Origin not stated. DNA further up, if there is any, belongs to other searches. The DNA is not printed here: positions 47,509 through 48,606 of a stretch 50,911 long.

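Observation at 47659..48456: Apparent natural circular permutation of a DsbA-family oxidoreductase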

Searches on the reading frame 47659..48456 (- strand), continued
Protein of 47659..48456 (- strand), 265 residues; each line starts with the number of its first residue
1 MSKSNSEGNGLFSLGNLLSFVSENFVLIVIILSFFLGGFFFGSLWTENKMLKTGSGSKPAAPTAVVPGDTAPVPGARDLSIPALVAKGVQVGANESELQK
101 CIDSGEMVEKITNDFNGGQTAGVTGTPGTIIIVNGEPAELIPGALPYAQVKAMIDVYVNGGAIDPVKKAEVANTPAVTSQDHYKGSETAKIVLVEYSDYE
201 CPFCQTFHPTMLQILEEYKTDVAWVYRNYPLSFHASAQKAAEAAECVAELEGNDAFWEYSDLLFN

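Call 23: find_encoding_contigs(protein=P0099, flank=6000, max_places=2)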
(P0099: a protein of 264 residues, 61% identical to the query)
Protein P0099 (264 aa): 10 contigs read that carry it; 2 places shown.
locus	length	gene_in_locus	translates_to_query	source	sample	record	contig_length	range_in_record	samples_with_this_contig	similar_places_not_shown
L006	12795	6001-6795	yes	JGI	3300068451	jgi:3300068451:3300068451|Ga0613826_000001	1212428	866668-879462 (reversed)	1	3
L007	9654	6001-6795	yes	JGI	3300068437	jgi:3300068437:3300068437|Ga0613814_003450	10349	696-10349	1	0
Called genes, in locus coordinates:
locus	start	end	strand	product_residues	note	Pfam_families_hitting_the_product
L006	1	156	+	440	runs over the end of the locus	PF00140:Sigma70_r1_2, PF04542:Sigma70_r2, PF04545:Sigma70_r4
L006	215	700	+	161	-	PF00578:AhpC-TSA, PF08534:Redoxin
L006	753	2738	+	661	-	PF03485:Arg_tRNA_synt_N, PF00750:tRNA-synt_1d, PF05746:DALR_1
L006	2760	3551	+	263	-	PF00571:CBS (weak)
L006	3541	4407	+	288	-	PF12705:PDDEXK_1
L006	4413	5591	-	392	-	PF07907:YibE_F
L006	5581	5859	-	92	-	-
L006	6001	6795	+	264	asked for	PF13098:Thioredoxin_2, PF13462:Thioredoxin_4, PF01323:DSBA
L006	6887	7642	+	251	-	PF02683:DsbD_TM, PF13386:DsbD_2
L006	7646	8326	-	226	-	PF05175:MTS, PF06325:PrmA (weak), PF13847:Methyltransf_31, PF13649:Methyltransf_25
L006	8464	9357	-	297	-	PF04536:TPM_phosphatase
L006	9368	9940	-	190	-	PF04011:LemA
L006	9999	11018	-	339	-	-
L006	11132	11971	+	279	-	-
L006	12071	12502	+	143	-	PF09424:YqeY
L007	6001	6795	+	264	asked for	PF13098:Thioredoxin_2, PF13462:Thioredoxin_4, PF01323:DSBA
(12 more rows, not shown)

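Call 25: predict_structure(alignment_id=A2)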
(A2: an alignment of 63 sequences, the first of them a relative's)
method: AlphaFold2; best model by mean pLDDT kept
length: 265 residues; sequences in the alignment: 63
mean_pLDDT: 90.6   pTM: 0.72
mean pLDDT of the five models: 90.6, 90.2, 89.4, 89.2, 88.9
residues with pLDDT >= 90: 212; 70-90: 20; 50-70: 13; < 50: 20
segments of 3 or more residues with pLDDT < 50: 1-3, 55-70
pLDDT, mean of each block of 10 residues (from residue 1): 50 87 95 94 83 54 46 78 98 99 98 98 98 98 98 98 98 98 97 98 97 98 99 97 99 98 96
secondary structure, 60 per line:
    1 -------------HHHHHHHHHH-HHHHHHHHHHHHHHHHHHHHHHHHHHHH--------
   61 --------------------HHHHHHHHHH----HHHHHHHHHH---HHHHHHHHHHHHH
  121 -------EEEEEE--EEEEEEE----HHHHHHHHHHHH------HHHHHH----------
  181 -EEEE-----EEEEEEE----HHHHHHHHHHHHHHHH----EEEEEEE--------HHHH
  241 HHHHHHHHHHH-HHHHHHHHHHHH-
elements in order: H14-23 H25-52 H81-90 H95-104 H108-120 E128-133 E136-142 H147-158 H165-170 E182-185 E191-197 H202-217 E222-228 H237-251 H253-264

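Call 29: fold_search(model_id=the predicted structure, library=pdb)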
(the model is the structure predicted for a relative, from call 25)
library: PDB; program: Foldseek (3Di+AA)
matches with E <= 10: 326; with E <= 0.001: 1
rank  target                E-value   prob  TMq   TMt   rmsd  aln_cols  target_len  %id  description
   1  1un2                  5.8e-04  1.00  0.41  0.55   5.6       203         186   15  Crystal structure of circularly permuted CPDSBA_Q100T99: Preserved Global Fold and Local Structural Adjustments (released 2003-09-26)
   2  9edl_A                8.2e-03  1.00  0.28  0.33   2.7        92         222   20  Crystal structure of Francisella tularensis DsbA1 (released 2024-12-18)
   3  9edl_B                1.2e-02  1.00  0.28  0.33   2.6        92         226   20  Crystal structure of Francisella tularensis DsbA1 (released 2024-12-18)
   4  6eez_C                2.2e-02  1.00  0.30  0.43   1.6        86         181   22  Crystal Structure of the thiol-disulfide exchange protein alpha-DsbA2 from Wolbachia pipientis (released 2019-04-17)
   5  6nen                  2.2e-02  0.97  0.21  0.31   8.8       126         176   21  Catalytic domain of Proteus mirabilis ScsC (released 2019-03-06)
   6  6eez_B                3.0e-02  1.00  0.28  0.39   1.7        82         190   23  Crystal Structure of the thiol-disulfide exchange protein alpha-DsbA2 from Wolbachia pipientis (released 2019-04-17)
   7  6mhh                  3.1e-02  0.96  0.27  0.33  17.1       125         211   27  Proteus mirabilis ScsC linker (residues 39-49) deletion and N6K mutant (released 2019-03-06)
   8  4gxz_B                3.3e-02  0.66  0.19  0.28  12.3       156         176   15  Crystal structure of a periplasmic thioredoxin-like protein from Salmonella enterica serovar Typhimurium (released 2013-07-17)
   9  5idr_F                4.0e-02  1.00  0.28  0.34   2.4        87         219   32  Crystal structure of Proteus Mirabilis ScsC in a transitional conformation (released 2017-08-02)
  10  5idr_C                4.0e-02  0.99  0.28  0.34   7.1       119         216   25  Crystal structure of Proteus Mirabilis ScsC in a transitional conformation (released 2017-08-02)
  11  4gxz_C                4.5e-02  0.94  0.20  0.30  10.3       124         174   16  Crystal structure of a periplasmic thioredoxin-like protein from Salmonella enterica serovar Typhimurium (released 2013-07-17)
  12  7jve_B                5.0e-02  1.00  0.30  0.32   6.3       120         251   18  Crystal structure of Salmonella enterica Typhimurium BcfH (released 2021-04-21)
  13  7jve_F                5.3e-02  1.00  0.30  0.32   6.4       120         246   18  Crystal structure of Salmonella enterica Typhimurium BcfH (released 2021-04-21)
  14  4gxz_D                5.7e-02  1.00  0.29  0.43   2.2        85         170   27  Crystal structure of a periplasmic thioredoxin-like protein from Salmonella enterica serovar Typhimurium (released 2013-07-17)
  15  4xvw_J                6.0e-02  0.98  0.18  0.21   7.6        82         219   26  Crystal structure of Proteus mirabilis ScsC in a compact conformation (released 2016-06-08)
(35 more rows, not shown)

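Call 36: search_protein_representatives(alignment_id=A2)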
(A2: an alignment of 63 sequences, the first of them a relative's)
Query: 63 sequences, 267 profile positions. Proteins with E-value up to 0.001 (for the whole library): 50252; up to 1e-10: 29075; up to 1e-30: 3738. The best 150 are listed.
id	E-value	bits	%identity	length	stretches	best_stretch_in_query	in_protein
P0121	9.4e-157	536.6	-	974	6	77-266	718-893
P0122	1.7e-153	525.8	-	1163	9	77-266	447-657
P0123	1.3e-143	493.5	-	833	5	77-266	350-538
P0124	1.2e-129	447.7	-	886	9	184-265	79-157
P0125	2.9e-129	446.4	-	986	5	77-266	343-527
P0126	5.1e-128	442.4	-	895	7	77-266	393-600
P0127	6.0e-128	442.1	-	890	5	77-266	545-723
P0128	1.1e-125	434.7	-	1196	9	77-266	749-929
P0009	1.2e-124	431.3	-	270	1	1-266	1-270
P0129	2.4e-124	430.3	-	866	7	77-266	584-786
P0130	5.8e-120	415.9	-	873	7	77-266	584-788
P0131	4.4e-117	406.5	-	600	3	75-266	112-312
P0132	4.9e-114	396.5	-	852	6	76-266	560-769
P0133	4.8e-111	386.7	-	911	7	183-266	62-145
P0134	7.7e-110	382.7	-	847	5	76-266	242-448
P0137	5.4e-109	380.0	-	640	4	82-266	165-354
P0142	4.1e-101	354.1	-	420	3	79-266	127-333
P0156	1.1e-92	326.5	-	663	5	76-266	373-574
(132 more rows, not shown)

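Call 45: find_related_loci(query=A2, collection=genome_contigs, flank=4000)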
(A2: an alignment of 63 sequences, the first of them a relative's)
Query A2 (265 aa) in genome_contigs; peptide patterns used: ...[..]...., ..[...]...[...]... (x = any residue, [..] = any of these).
600 stretches matched a pattern (row limit reached: there are more); 591 encode a relative of the query (tblastn E <= 1e-3); the best 80 are kept; 80 distinct loci.
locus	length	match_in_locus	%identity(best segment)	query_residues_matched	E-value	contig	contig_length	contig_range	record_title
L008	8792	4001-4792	63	1-265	8e-106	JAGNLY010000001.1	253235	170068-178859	Candidatus Woesebacteria bacterium isolate Gw_Eff_bin_401 Gw_Eff_30_length_253235_cov_9.015519, whole genome shotgun seq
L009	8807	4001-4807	61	1-264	1e-98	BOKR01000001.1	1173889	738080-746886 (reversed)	MAG: Patescibacteria group bacterium BroJett025 DNA, sequence1, whole genome shotgun sequence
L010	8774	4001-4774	50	12-265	6e-80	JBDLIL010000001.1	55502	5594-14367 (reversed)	MAG: Patescibacteria group bacterium isolate MAG029 MAG029_1, whole genome shotgun sequence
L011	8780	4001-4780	53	6-264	2e-79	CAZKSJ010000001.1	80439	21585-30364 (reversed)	MAG TPA_asm: uncultured Pseudomonadales bacterium isolate SRP239243_co2_85 genome assembly, contig: NODE_319_length_8043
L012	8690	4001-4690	42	21-264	2e-52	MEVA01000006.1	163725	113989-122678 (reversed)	MAG: candidate division WWE3 bacterium RIFCSPHIGHO2_01_FULL_42_13 rifcsphigho2_01_scaffold_188, whole genome shotgun seq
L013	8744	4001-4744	38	23-264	5e-51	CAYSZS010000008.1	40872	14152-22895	MAG TPA_asm: uncultured Gammaproteobacteria bacterium isolate SRP050083_co1_18 genome assembly, contig: NODE_292_length_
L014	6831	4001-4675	40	29-264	1e-48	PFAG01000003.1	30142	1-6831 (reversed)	MAG: Candidatus Colwellbacteria bacterium CG10_big_fil_rev_8_21_14_0_10_41_28 CG10_8_21_14_0.10_scaffold_1133_c, whole g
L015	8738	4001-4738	38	17-264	2e-47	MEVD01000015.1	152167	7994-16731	MAG: candidate division WWE3 bacterium RIFCSPHIGHO2_02_FULL_38_14 rifcsphigho2_02_scaffold_396, whole genome shotgun seq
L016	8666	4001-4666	36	25-265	9e-46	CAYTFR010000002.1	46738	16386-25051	MAG TPA_asm: uncultured Gammaproteobacteria bacterium isolate binchicken_co275_500 genome assembly, contig: NODE_708_len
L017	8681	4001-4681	37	30-261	1e-43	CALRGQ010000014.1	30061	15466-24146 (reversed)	MAG: Candidatus Peribacteria bacterium isolate AH-03may19-31 genome assembly, contig: AH-03may19-C2456, whole genome sho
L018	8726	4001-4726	36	24-264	2e-42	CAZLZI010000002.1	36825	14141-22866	MAG TPA_asm: uncultured Candidatus Saccharibacteria bacterium isolate binchicken_co105_118 genome assembly, contig: NODE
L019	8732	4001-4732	59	20-264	4e-41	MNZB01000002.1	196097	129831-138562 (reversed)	MAG: Candidatus Pacebacteria bacterium CG2_30_36_39 cg2_3.0_scaffold_6_c, whole genome shotgun sequence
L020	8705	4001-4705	34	24-265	4e-41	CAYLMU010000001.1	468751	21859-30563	MAG TPA_asm: uncultured Candidatus Saccharibacteria bacterium isolate SRP193661_co1_136 genome assembly, contig: NODE_4_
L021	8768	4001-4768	56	9-264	5e-40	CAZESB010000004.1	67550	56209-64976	MAG TPA_asm: uncultured Pseudomonadales bacterium isolate SRP193661_co1_63 genome assembly, contig: NODE_485_length_6755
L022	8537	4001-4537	59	75-264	4e-40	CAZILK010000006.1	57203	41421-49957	MAG TPA_asm: uncultured Candidatus Saccharibacteria bacterium isolate SRP342105_co1_447 genome assembly, contig: NODE_68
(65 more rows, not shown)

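Call 49: find_encoding_contigs(protein=P0056, flank=8000, max_places=1)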
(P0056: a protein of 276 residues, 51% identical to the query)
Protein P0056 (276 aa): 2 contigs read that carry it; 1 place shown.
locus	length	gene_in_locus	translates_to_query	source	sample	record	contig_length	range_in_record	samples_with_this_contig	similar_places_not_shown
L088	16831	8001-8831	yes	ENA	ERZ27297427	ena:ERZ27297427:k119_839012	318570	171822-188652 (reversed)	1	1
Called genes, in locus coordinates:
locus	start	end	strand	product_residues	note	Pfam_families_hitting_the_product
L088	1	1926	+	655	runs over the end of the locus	PF08309:LVIVD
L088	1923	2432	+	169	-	-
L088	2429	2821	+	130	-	-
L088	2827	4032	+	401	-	-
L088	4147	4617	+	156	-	PF07963:N_methyl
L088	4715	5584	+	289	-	PF12705:PDDEXK_1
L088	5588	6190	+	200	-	PF00293:NUDIX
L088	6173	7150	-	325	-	PF02492:cobW, PF07683:CobW_C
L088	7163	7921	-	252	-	PF05175:MTS (faint), PF06325:PrmA (faint), PF13847:Methyltransf_31 (weak), PF08242:Methyltransf_12 (faint), PF13649:Methyltransf_25 (weak)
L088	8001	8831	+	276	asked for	PF01323:DSBA (faint), PF13098:Thioredoxin_2 (faint), PF13462:Thioredoxin_4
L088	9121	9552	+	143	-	PF09424:YqeY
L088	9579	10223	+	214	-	PF13413:HTH_25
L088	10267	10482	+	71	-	-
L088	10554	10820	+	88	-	-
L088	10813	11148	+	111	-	-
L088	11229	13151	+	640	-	PF01411:tRNA-synt_2c, PF07973:tRNA_SAD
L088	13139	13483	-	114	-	-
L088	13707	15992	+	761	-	-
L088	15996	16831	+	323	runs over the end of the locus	PF04203:Sortase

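Call 50: find_encoding_contigs(protein=P0039, flank=8000, max_places=1)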
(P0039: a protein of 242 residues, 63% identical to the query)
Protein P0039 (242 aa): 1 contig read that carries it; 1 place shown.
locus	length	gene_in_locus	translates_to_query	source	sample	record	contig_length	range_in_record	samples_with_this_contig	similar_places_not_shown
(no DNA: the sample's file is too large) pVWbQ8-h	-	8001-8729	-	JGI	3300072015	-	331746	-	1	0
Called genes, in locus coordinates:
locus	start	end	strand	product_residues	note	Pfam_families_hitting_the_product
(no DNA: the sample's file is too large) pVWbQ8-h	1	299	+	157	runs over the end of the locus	PF07963:N_methyl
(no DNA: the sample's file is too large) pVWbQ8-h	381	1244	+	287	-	PF12705:PDDEXK_1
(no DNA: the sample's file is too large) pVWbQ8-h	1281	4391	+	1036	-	-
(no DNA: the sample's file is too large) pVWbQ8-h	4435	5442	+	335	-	PF04018:VCA0040-like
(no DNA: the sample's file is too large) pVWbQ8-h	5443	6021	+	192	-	PF00293:NUDIX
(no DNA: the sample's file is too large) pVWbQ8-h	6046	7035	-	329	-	PF02492:cobW, PF03205:MobB (weak), PF07683:CobW_C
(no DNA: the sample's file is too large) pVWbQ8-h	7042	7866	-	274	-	PF02384:N6_Mtase (faint), PF13679:Methyltransf_32 (faint), PF05175:MTS (weak), PF06325:PrmA (weak), PF08242:Methyltransf_12 (weak), PF13649:Methyltransf_25, PF13847:Methyltransf_31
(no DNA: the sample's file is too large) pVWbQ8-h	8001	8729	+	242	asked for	PF13098:Thioredoxin_2 (faint), PF00085:Thioredoxin (faint), PF13462:Thioredoxin_4, PF01323:DSBA (weak)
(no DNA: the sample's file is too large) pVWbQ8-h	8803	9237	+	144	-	PF09424:YqeY, PF02637:GatB_Yqey (weak)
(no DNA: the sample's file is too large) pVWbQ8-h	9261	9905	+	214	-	PF12844:HTH_19 (weak), PF13413:HTH_25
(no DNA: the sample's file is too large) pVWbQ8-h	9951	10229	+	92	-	-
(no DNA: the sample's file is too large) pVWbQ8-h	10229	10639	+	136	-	PF12732:YtxH (weak)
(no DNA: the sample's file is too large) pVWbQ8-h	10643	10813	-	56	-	-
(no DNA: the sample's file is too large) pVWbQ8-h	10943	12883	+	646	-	PF01411:tRNA-synt_2c, PF07973:tRNA_SAD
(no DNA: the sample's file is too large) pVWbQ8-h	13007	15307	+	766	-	-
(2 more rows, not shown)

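Call 53: find_encoding_contigs(protein=P0060, flank=6000, max_places=1)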
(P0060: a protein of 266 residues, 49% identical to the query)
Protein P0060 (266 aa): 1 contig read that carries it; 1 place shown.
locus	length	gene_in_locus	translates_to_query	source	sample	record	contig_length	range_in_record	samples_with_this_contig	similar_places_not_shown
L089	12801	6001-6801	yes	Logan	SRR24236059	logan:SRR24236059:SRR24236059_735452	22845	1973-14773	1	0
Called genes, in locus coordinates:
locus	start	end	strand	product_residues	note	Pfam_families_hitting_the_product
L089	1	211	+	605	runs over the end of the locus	PF00009:GTP_EFTU, PF01926:MMR_HSR1 (weak), PF22042:EF-G_D2, PF03144:GTP_EFTU_D2, PF14492:EFG_III (weak), PF00679:EFG_C, PF21018:BipA_C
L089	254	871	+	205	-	-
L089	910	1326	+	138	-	PF00293:NUDIX, PF14815:NUDIX_4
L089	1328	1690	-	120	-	PF01475:FUR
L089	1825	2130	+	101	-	PF01741:MscL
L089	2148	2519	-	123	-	-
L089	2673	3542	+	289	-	PF12705:PDDEXK_1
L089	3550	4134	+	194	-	PF00293:NUDIX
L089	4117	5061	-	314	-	PF02492:cobW, PF07683:CobW_C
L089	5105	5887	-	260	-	PF05175:MTS (weak), PF13847:Methyltransf_31 (faint), PF13649:Methyltransf_25 (weak)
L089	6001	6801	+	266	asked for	PF13098:Thioredoxin_2 (faint), PF01323:DSBA (weak), PF13462:Thioredoxin_4, PF01323:DSBA (weak)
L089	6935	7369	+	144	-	PF09424:YqeY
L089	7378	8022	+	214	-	PF13413:HTH_25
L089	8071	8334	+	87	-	-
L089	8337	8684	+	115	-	PF12732:YtxH (weak)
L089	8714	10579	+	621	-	PF01411:tRNA-synt_2c, PF07973:tRNA_SAD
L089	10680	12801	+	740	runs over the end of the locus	-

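Call 54: find_encoding_contigs(protein=P0102, flank=6000, max_places=1)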
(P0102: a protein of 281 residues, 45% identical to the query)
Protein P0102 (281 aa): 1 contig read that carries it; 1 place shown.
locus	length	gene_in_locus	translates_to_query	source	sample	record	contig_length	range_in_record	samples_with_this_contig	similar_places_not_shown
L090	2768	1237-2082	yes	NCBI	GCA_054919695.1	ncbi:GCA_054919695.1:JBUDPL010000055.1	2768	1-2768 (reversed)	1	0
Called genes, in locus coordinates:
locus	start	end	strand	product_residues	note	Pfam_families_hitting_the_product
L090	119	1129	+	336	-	PF21088:MS_channel_1st, PF00924:MS_channel_2nd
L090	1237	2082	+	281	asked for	PF01323:DSBA (faint), PF18400:Thioredoxin_12 (faint), PF13462:Thioredoxin_4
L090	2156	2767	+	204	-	?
